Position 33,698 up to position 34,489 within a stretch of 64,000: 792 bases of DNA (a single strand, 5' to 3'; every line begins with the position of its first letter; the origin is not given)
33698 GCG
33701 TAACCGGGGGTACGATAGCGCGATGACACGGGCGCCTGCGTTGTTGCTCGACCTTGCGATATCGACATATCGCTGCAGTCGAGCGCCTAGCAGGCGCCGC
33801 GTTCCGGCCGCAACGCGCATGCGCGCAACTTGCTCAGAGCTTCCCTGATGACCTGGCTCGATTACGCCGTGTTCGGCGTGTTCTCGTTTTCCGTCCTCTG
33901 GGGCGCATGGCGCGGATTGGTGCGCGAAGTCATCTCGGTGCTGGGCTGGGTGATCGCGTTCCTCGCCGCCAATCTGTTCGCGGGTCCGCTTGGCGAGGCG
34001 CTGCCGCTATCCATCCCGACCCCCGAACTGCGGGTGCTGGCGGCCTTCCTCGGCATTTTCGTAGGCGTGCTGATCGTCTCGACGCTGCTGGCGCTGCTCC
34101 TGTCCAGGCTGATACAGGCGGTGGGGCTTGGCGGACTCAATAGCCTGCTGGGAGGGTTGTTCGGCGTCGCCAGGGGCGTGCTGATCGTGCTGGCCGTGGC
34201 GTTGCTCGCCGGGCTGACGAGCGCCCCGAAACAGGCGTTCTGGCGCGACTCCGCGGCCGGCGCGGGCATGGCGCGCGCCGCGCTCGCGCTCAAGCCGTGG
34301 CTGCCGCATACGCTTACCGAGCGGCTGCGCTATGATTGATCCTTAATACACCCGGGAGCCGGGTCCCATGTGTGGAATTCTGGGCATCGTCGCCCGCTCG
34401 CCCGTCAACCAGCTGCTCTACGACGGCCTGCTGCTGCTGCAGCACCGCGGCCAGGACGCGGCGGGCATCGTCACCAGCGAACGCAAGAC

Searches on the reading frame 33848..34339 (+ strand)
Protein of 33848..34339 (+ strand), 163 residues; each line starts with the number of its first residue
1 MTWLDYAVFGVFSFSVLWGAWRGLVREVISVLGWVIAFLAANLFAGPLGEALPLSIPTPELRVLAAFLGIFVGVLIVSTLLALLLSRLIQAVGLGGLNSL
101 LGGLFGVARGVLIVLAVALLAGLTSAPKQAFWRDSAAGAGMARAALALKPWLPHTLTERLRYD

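Call 16: find_encoding_contigs(protein=window:33848-34339:+, flank=3000, max_places=10)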
Protein window:33848-34339:+ (163 aa): no gene with exactly this product is on record in the collection.

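Call 71: find_homologous_proteins(query=window:33848-34336:+, max_evalue=1e-30)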
Query window:33848-34336:+ (163 aa): 1736 proteins with E <= 1e-30 among 7082 candidates; the best 120 are listed.
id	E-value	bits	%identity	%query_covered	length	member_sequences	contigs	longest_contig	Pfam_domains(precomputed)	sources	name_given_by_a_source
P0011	2.8e-85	302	91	100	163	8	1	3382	PF02674.23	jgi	jgi:membrane protein required for colicin V production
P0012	5.4e-84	298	90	100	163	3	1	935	PF02674.23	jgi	jgi:membrane protein required for colicin V production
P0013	2.6e-77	276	85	100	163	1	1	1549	PF02674.23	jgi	jgi:membrane protein required for colicin V production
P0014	5.6e-77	275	82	100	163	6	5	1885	PF02674.23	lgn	-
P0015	6.3e-77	275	83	100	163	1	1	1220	PF02674.23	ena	-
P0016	2.1e-75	270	83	100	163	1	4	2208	PF02674.23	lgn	-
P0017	9.0e-75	268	83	100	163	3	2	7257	PF02674.23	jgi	jgi:membrane protein required for colicin V production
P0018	3.3e-73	263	82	100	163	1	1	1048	PF02674.23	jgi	jgi:membrane protein required for colicin V production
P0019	2.7e-72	260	77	100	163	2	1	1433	PF02674.23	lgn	-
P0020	8.0e-71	255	75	100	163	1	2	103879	PF02674.23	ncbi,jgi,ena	-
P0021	9.6e-71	255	75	100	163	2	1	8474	PF02674.23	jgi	jgi:membrane protein required for colicin V production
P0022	1.3e-69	251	75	100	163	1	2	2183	PF02674.23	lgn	-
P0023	1.4e-69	251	75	100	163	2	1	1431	PF02674.23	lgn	-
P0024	3.6e-69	250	74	100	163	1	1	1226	PF02674.23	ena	-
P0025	4.4e-69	250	76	100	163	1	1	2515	PF02674.23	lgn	-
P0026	9.0e-69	249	75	100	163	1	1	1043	PF02674.23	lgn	-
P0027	3.0e-68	247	72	100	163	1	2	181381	PF02674.23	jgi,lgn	jgi:membrane protein required for colicin V production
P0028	5.1e-68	246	72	100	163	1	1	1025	PF02674.23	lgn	-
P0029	9.3e-68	245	71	100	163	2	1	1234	PF02674.23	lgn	-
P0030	1.6e-67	245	74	100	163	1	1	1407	PF02674.23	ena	-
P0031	1.9e-67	244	75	100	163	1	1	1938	PF02674.23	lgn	-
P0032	2.0e-67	244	75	100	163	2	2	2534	PF02674.23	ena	-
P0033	5.9e-67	243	75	100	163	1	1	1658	PF02674.23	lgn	-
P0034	7.7e-67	242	71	100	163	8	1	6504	PF02674.23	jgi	-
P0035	1.1e-66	242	73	100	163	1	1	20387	PF02674.23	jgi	jgi:membrane protein required for colicin V production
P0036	1.7e-66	241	74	100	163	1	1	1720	PF02674.23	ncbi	-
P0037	2.0e-66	241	72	100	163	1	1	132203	PF02674.23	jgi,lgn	jgi:membrane protein required for colicin V production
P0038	2.0e-66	241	70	100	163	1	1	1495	PF02674.23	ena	-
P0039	7.4e-66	239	69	100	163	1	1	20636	PF02674.23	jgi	jgi:membrane protein required for colicin V production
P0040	8.0e-66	239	69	100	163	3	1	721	PF02674.23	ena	-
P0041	8.6e-66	239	71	100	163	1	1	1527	PF02674.23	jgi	jgi:membrane protein required for colicin V production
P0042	9.8e-66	239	74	100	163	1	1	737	PF02674.23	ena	-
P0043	1.7e-65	238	70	100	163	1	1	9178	PF02674.23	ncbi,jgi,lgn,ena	jgi:membrane protein required for colicin V production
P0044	1.7e-65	238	74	100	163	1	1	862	PF02674.23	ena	-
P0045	2.0e-65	238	72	100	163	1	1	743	PF02674.23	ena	-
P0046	2.2e-65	238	71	100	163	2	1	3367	PF02674.23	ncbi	ncbi:MAG: CvpA family protein [Burkholderiales bacterium]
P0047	2.4e-65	238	72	100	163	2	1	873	PF02674.23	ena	-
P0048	2.6e-65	237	71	100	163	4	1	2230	PF02674.23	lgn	-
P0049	3.0e-65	237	72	100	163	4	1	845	PF02674.23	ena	-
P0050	3.2e-65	237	71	100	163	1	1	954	PF02674.23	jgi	-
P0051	3.3e-65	237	71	100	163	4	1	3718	PF02674.23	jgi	jgi:membrane protein required for colicin V production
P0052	4.7e-65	237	68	100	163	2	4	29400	PF02674.23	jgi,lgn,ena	-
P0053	4.8e-65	236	75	100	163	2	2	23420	PF02674.23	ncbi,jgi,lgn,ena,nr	ncbi:MAG TPA: CvpA family protein [Burkholderiales bacterium]|nr:CvpA family protein [Burkholderiale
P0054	5.8e-65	236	71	100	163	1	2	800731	PF02674.23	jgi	jgi:membrane protein required for colicin V production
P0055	6.0e-65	236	72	100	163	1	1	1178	PF02674.23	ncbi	-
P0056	6.0e-65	236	72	100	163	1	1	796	PF02674.23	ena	-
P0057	7.2e-65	236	71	100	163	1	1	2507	PF02674.23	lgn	-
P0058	7.4e-65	236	71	100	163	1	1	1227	PF02674.23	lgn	-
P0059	7.5e-65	236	70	100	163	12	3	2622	PF02674.23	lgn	-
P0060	8.4e-65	236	70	100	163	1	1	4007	PF02674.23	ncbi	-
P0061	8.7e-65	236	70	100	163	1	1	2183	PF02674.23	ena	-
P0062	9.9e-65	235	71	100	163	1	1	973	PF02674.23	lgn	-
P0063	1.1e-64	235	69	100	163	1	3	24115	PF02674.23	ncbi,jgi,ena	-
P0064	1.2e-64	235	71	100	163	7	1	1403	PF02674.23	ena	-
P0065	1.3e-64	235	70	100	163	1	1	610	PF02674.23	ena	-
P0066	1.3e-64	235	70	100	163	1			PF02674.23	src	-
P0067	1.3e-64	235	71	100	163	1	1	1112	PF02674.23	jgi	jgi:membrane protein required for colicin V production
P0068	1.3e-64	235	72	100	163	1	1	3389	PF02674.23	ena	-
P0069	1.3e-64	235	71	100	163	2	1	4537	PF02674.23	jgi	-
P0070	1.5e-64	235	69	100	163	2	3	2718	PF02674.23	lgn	-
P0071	1.5e-64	235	71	100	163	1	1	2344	PF02674.23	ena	-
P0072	1.5e-64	235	72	100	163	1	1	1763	PF02674.23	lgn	-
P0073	1.6e-64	235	71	100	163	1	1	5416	PF02674.23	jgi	-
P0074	1.6e-64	235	70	100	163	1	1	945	PF02674.23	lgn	-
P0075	1.7e-64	235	71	100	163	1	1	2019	PF02674.23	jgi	jgi:membrane protein required for colicin V production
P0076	1.7e-64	235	71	100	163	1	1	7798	PF02674.23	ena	-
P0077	1.7e-64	235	69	100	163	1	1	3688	PF02674.23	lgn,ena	-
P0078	1.8e-64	235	72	100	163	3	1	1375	PF02674.23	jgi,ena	-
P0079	2.0e-64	235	72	100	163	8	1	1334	PF02674.23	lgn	-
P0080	2.0e-64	235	74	100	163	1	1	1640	PF02674.23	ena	-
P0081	2.1e-64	234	70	100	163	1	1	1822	PF02674.23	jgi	jgi:membrane protein required for colicin V production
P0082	2.2e-64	234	71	100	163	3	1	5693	PF02674.23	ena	-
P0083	2.3e-64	234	71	100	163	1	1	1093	PF02674.23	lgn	-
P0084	2.3e-64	234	71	100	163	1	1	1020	PF02674.23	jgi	-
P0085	2.3e-64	234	71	100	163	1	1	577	PF02674.23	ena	-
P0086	2.3e-64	234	71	100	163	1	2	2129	PF02674.23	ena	-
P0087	2.4e-64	234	71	100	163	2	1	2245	PF02674.23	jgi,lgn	jgi:membrane protein required for colicin V production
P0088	2.4e-64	234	71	100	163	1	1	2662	PF02674.23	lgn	-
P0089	2.8e-64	234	71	100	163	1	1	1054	PF02674.23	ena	-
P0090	2.9e-64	234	70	100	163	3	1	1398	PF02674.23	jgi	jgi:membrane protein required for colicin V production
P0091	3.1e-64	234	71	100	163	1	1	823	PF02674.23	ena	-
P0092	3.2e-64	234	71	100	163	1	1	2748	PF02674.23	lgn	-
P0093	3.3e-64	234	70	100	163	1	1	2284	PF02674.23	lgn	-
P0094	3.6e-64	234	68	100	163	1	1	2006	PF02674.23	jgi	-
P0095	3.7e-64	234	71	100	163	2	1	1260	PF02674.23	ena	-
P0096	3.8e-64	234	69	100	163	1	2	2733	PF02674.23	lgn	-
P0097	3.9e-64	234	71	100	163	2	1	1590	PF02674.23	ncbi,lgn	-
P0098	4.0e-64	234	71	100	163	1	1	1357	PF02674.23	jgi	jgi:membrane protein required for colicin V production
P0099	4.2e-64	233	69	100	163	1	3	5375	PF02674.23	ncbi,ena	-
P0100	4.3e-64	233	71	100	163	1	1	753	PF02674.23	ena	-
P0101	4.4e-64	233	69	100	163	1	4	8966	PF02674.23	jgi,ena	jgi:membrane protein required for colicin V production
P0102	4.4e-64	233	69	100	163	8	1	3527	PF02674.23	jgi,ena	jgi:membrane protein required for colicin V production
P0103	4.6e-64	233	71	100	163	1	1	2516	PF02674.23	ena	-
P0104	4.7e-64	233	69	100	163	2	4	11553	PF02674.23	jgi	jgi:membrane protein required for colicin V production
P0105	4.7e-64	233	69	100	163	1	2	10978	PF02674.23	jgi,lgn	jgi:membrane protein required for colicin V production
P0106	4.7e-64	233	71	100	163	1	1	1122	PF02674.23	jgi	-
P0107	4.8e-64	233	72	100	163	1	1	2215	PF02674.23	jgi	jgi:membrane protein required for colicin V production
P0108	4.9e-64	233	69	100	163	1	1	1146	PF02674.23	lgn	-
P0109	5.2e-64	233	71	100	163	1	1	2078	PF02674.23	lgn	-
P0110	5.3e-64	233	71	100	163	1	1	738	PF02674.23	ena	-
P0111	5.4e-64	233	71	100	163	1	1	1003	PF02674.23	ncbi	-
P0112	5.7e-64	233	72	100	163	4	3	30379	PF02674.23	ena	-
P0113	5.8e-64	233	70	100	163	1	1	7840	PF02674.23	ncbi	ncbi:MAG: CvpA family protein [Burkholderiales bacterium]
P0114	6.0e-64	233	69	100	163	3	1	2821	PF02674.23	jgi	jgi:membrane protein required for colicin V production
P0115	6.0e-64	233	71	100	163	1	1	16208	PF02674.23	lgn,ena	-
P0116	7.1e-64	233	72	100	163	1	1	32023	PF02674.23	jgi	jgi:membrane protein required for colicin V production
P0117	7.5e-64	233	71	100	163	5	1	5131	PF02674.23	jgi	-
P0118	8.1e-64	233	69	100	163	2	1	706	PF02674.23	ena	-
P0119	8.9e-64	232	71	100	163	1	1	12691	PF02674.23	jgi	-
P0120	8.9e-64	232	70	100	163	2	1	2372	PF02674.23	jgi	jgi:membrane protein required for colicin V production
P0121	9.1e-64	232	71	100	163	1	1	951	PF02674.23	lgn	-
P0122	9.2e-64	232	69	100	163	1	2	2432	PF02674.23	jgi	jgi:membrane protein required for colicin V production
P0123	9.8e-64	232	69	100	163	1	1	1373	PF02674.23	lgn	-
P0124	1.0e-63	232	69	100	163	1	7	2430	PF02674.23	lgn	-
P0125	1.1e-63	232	72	100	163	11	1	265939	PF02674.23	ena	-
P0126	1.2e-63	232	71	100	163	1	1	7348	PF02674.23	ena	-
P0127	1.3e-63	232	68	100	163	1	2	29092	PF02674.23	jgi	-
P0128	1.3e-63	232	70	100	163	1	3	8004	PF02674.23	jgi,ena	-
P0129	1.3e-63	232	71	100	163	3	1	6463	PF02674.23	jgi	jgi:membrane protein required for colicin V production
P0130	1.3e-63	232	69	100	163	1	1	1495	PF02674.23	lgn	-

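Call 72: find_encoding_contigs(protein=P0011, flank=2500, max_places=3)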
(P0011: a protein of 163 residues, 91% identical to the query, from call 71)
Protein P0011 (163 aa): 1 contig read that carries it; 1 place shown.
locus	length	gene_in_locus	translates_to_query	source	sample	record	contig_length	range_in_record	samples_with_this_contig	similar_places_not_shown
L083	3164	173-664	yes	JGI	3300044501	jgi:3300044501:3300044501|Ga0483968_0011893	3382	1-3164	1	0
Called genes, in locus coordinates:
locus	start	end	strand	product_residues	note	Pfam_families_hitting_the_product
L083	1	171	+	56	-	?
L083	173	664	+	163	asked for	PF02674:Colicin_V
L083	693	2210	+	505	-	PF13522:GATase_6, PF13537:GATase_7, PF00156:Pribosyltran (weak)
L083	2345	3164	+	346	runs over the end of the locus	?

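Call 73: find_encoding_contigs(protein=P0017, flank=2500, max_places=3)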
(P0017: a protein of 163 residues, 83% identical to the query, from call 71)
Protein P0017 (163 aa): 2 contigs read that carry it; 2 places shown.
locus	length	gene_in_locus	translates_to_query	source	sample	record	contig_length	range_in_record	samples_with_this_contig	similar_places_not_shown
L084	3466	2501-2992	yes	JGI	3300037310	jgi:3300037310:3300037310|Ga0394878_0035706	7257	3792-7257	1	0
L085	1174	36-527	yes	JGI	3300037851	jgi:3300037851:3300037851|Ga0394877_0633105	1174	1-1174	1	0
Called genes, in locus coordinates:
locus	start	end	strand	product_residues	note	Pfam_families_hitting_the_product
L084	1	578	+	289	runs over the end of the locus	PF17848:Zn_ribbon_ACC, PF01039:Carboxyl_trans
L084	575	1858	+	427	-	PF08245:Mur_ligase_M, PF02875:Mur_ligase_C, PF27239:FOL3_C (weak)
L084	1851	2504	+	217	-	PF05036:SPOR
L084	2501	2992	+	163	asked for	PF02674:Colicin_V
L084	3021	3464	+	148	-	?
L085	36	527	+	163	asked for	PF02674:Colicin_V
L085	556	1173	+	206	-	?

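Call 74: find_encoding_contigs(protein=P0014, flank=2000, max_places=5)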
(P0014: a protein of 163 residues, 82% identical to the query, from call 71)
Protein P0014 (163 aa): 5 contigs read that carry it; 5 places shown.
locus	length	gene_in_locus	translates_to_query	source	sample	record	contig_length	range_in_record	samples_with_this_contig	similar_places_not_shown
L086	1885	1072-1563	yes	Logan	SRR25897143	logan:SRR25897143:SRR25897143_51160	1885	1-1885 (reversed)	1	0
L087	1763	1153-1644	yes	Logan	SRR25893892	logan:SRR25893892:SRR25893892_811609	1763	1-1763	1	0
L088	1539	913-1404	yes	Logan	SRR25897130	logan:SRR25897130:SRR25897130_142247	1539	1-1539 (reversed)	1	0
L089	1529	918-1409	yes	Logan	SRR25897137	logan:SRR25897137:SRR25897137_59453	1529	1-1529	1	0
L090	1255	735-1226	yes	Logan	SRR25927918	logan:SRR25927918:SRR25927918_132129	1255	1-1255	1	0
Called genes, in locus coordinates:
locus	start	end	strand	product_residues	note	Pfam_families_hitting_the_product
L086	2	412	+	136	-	?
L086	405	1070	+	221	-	PF05036:SPOR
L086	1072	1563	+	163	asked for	PF02674:Colicin_V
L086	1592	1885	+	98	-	?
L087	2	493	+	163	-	?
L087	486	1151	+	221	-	PF05036:SPOR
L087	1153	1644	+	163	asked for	PF02674:Colicin_V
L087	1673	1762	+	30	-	?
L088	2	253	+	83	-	?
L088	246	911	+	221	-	PF05036:SPOR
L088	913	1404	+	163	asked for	PF02674:Colicin_V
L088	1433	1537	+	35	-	?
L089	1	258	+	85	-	?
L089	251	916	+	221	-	PF05036:SPOR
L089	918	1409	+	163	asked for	PF02674:Colicin_V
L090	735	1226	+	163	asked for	PF02674:Colicin_V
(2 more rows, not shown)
